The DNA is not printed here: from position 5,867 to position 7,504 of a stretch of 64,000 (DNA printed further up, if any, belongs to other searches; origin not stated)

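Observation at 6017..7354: MtaA/URO-D-like methyltransferase with a ~100-aa Lys/Glu-rich FG-containing tail; its likely corrinoid partner is 48 kb away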

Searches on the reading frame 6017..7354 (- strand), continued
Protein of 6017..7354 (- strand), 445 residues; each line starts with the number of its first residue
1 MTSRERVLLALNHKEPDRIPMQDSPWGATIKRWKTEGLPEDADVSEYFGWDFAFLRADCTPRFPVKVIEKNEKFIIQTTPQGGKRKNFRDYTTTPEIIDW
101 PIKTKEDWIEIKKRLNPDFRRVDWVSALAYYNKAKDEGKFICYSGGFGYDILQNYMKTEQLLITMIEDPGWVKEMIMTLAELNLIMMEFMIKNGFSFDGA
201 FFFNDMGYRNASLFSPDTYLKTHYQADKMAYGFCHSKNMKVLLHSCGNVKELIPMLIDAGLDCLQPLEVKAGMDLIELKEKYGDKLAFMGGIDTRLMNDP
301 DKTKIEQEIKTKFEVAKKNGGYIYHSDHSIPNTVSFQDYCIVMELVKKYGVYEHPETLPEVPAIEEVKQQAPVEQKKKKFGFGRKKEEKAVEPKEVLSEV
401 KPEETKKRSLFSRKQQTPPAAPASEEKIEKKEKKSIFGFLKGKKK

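Call 14: find_encoding_contigs(protein=P0118, flank=8000, max_places=3)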
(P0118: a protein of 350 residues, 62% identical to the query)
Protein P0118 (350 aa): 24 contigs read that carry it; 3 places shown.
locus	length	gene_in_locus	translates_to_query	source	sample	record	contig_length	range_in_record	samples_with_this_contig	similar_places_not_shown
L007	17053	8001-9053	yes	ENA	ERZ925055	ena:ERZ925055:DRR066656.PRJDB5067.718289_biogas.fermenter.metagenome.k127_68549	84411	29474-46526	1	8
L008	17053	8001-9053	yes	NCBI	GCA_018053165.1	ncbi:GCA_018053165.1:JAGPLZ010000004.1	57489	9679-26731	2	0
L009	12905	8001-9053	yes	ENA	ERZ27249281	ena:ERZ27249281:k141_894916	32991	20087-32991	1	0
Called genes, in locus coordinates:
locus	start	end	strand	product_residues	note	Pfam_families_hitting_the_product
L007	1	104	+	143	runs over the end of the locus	PF00210:Ferritin, PF02915:Rubrerythrin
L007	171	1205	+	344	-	PF04015:DUF362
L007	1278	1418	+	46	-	PF00468:Ribosomal_L34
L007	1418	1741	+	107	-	PF00825:Ribonuclease_P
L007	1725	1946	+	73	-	PF01809:YidD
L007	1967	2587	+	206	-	PF02096:60KD_IMP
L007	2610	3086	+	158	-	PF13083:KH_KhpA-B, PF01424:R3H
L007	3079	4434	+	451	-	PF10396:TrmE_N, PF12631:MnmE_helical, PF03193:RsgA_GTPase (faint), PF00350:Dynamin_N (faint), PF01926:MMR_HSR1, PF02421:FeoB_N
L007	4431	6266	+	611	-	PF01134:GIDA, PF03486:HI0933_like (faint), PF07992:Pyr_redox_2 (weak), PF12831:FAD_oxidored, PF21680:GIDA_C_1st, PF13932:SAM_GIDA_C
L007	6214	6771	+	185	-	PF02527:GidB, PF13649:Methyltransf_25 (weak), PF13847:Methyltransf_31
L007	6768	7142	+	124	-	PF14584:DUF4446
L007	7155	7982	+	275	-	PF01551:Peptidase_M23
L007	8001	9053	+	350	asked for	PF01208:URO-D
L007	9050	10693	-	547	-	PF01268:FTHFS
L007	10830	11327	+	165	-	PF07813:LTXXQ (weak), PF16231:DUF4890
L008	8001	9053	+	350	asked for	PF01208:URO-D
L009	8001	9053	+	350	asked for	PF01208:URO-D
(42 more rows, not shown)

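Call 25: predict_structure(alignment_id=A1)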
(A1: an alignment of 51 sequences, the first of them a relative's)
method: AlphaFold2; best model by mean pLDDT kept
length: 445 residues; sequences in the alignment: 51
mean_pLDDT: 83.0   pTM: 0.77
mean pLDDT of the five models: 83.0, 82.5, 82.1, 81.9, 81.6
residues with pLDDT >= 90: 285; 70-90: 59; 50-70: 24; < 50: 77
segments of 3 or more residues with pLDDT < 50: 365-399, 406-410, 412-435, 440-445
pLDDT, mean of each block of 10 residues (from residue 1): 97 96 90 92 94 97 96 94 90 82 96 96 97 98 94 92 93 98 98 98 78 80 97 98 90 95 87 88 94 91 96 89 90 92 97 67 47 44 45 47 45 43 43 43 40
secondary structure, 60 per line:
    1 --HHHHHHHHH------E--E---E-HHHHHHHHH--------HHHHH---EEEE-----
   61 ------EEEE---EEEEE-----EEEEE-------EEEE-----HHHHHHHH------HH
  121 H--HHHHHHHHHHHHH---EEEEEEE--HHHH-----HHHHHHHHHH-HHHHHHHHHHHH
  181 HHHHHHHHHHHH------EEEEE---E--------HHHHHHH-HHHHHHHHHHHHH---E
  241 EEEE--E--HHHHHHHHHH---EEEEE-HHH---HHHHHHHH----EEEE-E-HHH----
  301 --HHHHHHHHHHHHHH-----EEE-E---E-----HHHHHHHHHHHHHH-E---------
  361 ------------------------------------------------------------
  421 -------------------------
elements in order: H3-11 H27-35 H44-48 E52-55 E67-70 E74-78 E84-88 E96-99 H105-112 H124-136 E140-146 H149-152 H158-167 H169-192 E199-203 H216-222 H224-236 E240-244 H250-259 E263-267 H275-282 E287-290 H303-316 E322-324 H336-349
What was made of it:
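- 6299..7354 (-): Catalytic core, residues 1-352, (beta/alpha)8 URO-D/MtaA/MetE-like barrel. AF2 block-mean pLDDT is 90 or more over most of the core (call 25).
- On MinD/FtsY-type membrane-targeting sequence: AF2 predicts no helix (call 25), as would be expected for such peptides off the membrane.
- Checked: AlphaFold2 gives pLDDT below 50 and no secondary structure for most of residues 365-445, while most of the core has block means of 90 or more (call 25).
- The tail is disordered (call 25).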

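Call 27: fold_search(model_id=the predicted structure, library=pdb)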
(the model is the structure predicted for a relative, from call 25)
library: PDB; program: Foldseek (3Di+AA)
matches with E <= 10: 1717; with E <= 0.001: 57
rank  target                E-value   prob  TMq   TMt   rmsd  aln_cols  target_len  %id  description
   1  4ay8_A                2.0e-13  1.00  0.57  0.72   4.9       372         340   15  SeMet-derivative of a methyltransferase from M. mazei (released 2012-10-31)
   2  2inf_A                3.6e-13  1.00  0.54  0.67   5.5       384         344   17  Crystal Structure of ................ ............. from Bacillus subtilis (released 2006-10-24)
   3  4ay7_A                4.8e-13  1.00  0.52  0.66   6.4       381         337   15  methyltransferase from Methanosarcina mazei (released 2012-10-31)
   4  4zr8_B                5.1e-12  1.00  0.55  0.67   5.8       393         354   14  Structure of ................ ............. from Acinetobacter baumannii (released 2015-06-03)
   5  2eja_B                5.1e-12  1.00  0.50  0.65   7.7       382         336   14  Crystal Structure Of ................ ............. From Aquifex aeolicus (released 2008-03-18)
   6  4zr8_A                1.1e-11  1.00  0.55  0.68   5.7       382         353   14  Structure of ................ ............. from Acinetobacter baumannii (released 2015-06-03)
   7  1j93                  1.9e-11  1.00  0.55  0.70   4.8       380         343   16  Crystal Structure and Substrate Binding Modeling of the Uroporphyrinogen-III Decarboxylase from Nicotiana tabacum: Impli (released 2001-10-17)
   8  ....                  2.0e-11  1.00  0.56  0.69   5.3       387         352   15  Crystal structure of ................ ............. from Shigella flexineri: new insights into its catalytic mechanism (released 2009-04-28)
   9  6w2o                  4.1e-11  1.00  0.55  0.67   5.6       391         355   12  Crystal structure of uroporphyrinogen III decarboxylate (hemE) from Stenotrophomonas maltophilia (released 2020-04-22)
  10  2q71                  4.6e-11  1.00  0.49  0.59   6.3       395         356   13  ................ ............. G168R single mutant enzyme in complex with coproporphyrinogen-III (released 2007-06-19)
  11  2eja_A                5.8e-11  1.00  0.50  0.63   8.3       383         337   15  Crystal Structure Of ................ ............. From Aquifex aeolicus (released 2008-03-18)
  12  4exq                  6.5e-11  1.00  0.51  0.62   5.7       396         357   12  CRYSTAL STRUCTURE of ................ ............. (UPD) FROM BURKHOLDERIA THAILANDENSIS E264 (released 2012-05-16)
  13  1jph                  9.3e-11  1.00  0.53  0.64   5.9       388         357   13  Ile260Thr mutant of Human UroD, human uroporphyrinogen III decarboxylase (released 2001-12-19)
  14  3gw3                  1.1e-10  1.00  0.52  0.64   5.8       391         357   11  human UROD mutant K297N (released 2009-07-07)
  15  1jpi                  1.4e-10  1.00  0.54  0.65   5.7       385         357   12  Phe232Leu mutant of human UROD, human uroporphyrinogen III decarboxylase (released 2001-12-19)
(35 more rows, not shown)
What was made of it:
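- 6299..7354 (-): Foldseek top hits are MtaA 4ay8 (E=2e-13, TMt 0.72), HemE, then MetE (call 27).
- On URO-D superfamily (PF01208 fold): Foldseek probability 1.00 to MtaA and HemE structures (call 27).
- The AF2 model is confident and Foldseek finds MtaA, HemE, then MetE (calls 25, 27). The fold matches HemE structures (call 27).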

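Call 28: search_solved_structures(query=A1, max_evalue=1, show_alignments=4)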
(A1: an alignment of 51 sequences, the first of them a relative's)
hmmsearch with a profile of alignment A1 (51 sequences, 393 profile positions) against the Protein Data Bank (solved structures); distinct sequences matched with E-value up to 1: 5.
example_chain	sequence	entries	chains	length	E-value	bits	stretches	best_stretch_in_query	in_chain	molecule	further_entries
4ay7_A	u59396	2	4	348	0.019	17.2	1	168-272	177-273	METHYLCOBALAMIN: COENZYME M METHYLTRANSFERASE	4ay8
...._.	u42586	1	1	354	0.099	14.8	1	256-350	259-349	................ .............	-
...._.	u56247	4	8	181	0.19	13.9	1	309-362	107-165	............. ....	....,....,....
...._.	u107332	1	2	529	0.71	12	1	208-307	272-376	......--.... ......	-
6nrz_A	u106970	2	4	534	0.72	12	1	208-307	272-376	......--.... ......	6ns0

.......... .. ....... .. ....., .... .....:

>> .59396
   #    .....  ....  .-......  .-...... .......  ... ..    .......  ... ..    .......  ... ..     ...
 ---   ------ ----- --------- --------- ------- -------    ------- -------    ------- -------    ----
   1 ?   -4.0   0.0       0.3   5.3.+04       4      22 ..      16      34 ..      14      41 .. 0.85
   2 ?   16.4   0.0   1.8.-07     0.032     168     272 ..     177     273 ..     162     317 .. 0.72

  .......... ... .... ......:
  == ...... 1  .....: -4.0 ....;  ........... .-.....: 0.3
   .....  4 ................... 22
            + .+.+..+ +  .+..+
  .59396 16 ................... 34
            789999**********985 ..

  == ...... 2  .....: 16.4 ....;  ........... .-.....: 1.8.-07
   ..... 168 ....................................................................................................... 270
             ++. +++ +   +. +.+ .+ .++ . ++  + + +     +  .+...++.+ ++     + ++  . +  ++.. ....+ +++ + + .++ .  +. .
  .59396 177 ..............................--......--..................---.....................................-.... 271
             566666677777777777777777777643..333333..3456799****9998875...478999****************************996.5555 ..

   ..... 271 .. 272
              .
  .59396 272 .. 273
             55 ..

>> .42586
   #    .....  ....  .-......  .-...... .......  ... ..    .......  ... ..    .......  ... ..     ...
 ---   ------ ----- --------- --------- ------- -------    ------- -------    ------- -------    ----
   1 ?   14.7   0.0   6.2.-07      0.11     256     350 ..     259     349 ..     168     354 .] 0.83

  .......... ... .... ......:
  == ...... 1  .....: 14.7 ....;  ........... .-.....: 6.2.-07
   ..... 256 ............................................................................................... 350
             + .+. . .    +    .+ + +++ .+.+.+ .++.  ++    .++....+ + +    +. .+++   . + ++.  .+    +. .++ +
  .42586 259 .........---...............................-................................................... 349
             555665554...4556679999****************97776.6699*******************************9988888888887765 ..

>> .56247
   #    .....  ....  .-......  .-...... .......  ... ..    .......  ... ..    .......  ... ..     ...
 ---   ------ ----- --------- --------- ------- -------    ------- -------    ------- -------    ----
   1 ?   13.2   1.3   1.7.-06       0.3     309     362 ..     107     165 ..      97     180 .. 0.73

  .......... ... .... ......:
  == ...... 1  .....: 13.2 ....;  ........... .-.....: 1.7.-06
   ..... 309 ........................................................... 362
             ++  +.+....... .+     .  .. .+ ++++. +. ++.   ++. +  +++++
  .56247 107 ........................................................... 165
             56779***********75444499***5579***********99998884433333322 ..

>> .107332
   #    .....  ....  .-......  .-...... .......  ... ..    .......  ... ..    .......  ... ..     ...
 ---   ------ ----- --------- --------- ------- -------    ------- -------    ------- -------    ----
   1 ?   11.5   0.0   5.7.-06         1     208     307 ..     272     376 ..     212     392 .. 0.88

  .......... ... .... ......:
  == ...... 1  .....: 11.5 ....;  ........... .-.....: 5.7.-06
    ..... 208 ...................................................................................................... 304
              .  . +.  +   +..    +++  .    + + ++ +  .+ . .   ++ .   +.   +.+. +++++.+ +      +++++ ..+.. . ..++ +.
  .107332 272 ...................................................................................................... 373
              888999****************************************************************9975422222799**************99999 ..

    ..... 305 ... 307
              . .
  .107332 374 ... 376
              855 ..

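Call 29: find_related_loci(query=A1, collection=genome_contigs, flank=10000)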
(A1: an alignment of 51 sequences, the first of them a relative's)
Query A1 (445 aa) in genome_contigs; peptide patterns used: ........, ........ (x = any residue, [..] = any of these).
599 stretches matched a pattern (row limit reached: there are more); 560 encode a relative of the query (tblastn E <= 1e-3); the best 80 are kept; 80 distinct loci.
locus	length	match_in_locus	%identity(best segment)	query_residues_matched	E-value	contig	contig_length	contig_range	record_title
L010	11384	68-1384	90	1-439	0e+0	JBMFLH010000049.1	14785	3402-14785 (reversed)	MAG: Candidatus Ratteibacteria bacterium isolate KM4336-44 NODE_1550_length_14785_cov_5.908486, whole genome shotgun seq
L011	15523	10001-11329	81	1-445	0e+0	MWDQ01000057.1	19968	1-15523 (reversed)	MAG: candidate division TA06 bacterium ADurb.Bin131 BWX89_contig000057, whole genome shotgun sequence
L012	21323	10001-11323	80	1-445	0e+0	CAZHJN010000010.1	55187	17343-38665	MAG TPA_asm: uncultured bacterium isolate SRP098346_co1_153 genome assembly, contig: NODE_237_length_55187_cov_12.482896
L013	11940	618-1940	78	1-445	0e+0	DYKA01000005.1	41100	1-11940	MAG TPA_asm: Vermiphilus sp. isolate SulCav_AS07-7_2_40_16 SulCav_AS07_7_850_length_41100_cov_8_807821, whole genome sho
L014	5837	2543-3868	81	1-445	0e+0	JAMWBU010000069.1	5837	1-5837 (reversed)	MAG: Candidatus Omnitrophota bacterium isolate DG_1_6.bins.57.Tibet NODE_20958_length_5837_cov_1.458319, whole genome sh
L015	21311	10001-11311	79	1-440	0e+0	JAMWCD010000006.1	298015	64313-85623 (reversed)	MAG: Candidatus Omnitrophota bacterium isolate DRTY-6.bins.152.201705 NODE_98_length_298015_cov_11.9097, whole genome sh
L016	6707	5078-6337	68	1-416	0e+0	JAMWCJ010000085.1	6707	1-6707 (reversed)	MAG: Candidatus Omnitrophota bacterium isolate QZM4.bins.109.Tibet NODE_15736_length_6707_cov_7.931611, whole genome sho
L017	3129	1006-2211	68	2-422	0e+0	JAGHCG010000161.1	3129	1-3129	MAG: bacterium isolate AUK276 PB_MBMC_230_c_000000000135, whole genome shotgun sequence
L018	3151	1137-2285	72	1-378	0e+0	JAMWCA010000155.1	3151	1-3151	MAG: Candidatus Omnitrophota bacterium isolate DG02_2.bins.52.Tibet NODE_18664_length_3151_cov_8.862765, whole genome sh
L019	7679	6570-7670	74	1-368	0e+0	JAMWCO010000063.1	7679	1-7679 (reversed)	MAG: Candidatus Omnitrophota bacterium isolate QZM4_1.bins.196.Tibet NODE_29006_length_7679_cov_2.473385, whole genome s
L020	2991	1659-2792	72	1-373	0e+0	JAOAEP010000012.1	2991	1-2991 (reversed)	MAG: bacterium isolate SKW262 k141_575522, whole genome shotgun sequence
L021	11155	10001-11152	71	1-381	0e+0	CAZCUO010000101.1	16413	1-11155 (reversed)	MAG TPA_asm: uncultured bacterium isolate binchicken_co25_128 genome assembly, contig: k141_162096, whole genome shotgun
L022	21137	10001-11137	69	1-391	0e+0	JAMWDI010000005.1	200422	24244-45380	MAG: Candidatus Omnitrophota bacterium isolate SRBZ-1.bins.85.201808 NODE_40_length_200422_cov_70.013101, whole genome s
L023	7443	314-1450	70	1-379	0e+0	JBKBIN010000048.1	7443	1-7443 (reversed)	MAG: Candidatus Ratteibacteria bacterium isolate 21I_069.bin.64 NODE_48_length_7443_cov_9.963752, whole genome shotgun s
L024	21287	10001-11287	62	1-445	0e+0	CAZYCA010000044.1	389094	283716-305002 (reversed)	MAG TPA_asm: uncultured bacterium isolate SRP231805_co4_45 genome assembly, contig: k141_337244, whole genome shotgun se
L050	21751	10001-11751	63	1-352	4e-156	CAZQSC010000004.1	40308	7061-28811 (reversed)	MAG TPA_asm: uncultured bacterium isolate SRP338002_co1_79 genome assembly, contig: NODE_908_length_40308_cov_6.791171,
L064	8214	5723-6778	59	1-352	1e-147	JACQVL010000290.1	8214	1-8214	MAG: Candidatus Latescibacterota bacterium isolate NC_groundwater_1462_Ag_S-0.65um_62_34 S_p65_S5_coassembly_k141_451579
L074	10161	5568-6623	59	1-352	2e-143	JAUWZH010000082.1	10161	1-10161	MAG: Candidatus Brocadiaceae bacterium isolate CSMAG_2731 CSMAG_2731_k141_343887_length_10161_cov_6.9970, whole genome s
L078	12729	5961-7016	55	1-352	2e-138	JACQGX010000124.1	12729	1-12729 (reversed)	MAG: Chloroflexi bacterium isolate NC_groundwater_1084_Ag_S2p5_67_496 S_2p5_S6_coassembly_k141_1556716, whole genome sho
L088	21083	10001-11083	55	1-356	2e-132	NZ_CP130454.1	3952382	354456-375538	Candidatus Fervidibacter sacchari strain PD1 chromosome, complete genome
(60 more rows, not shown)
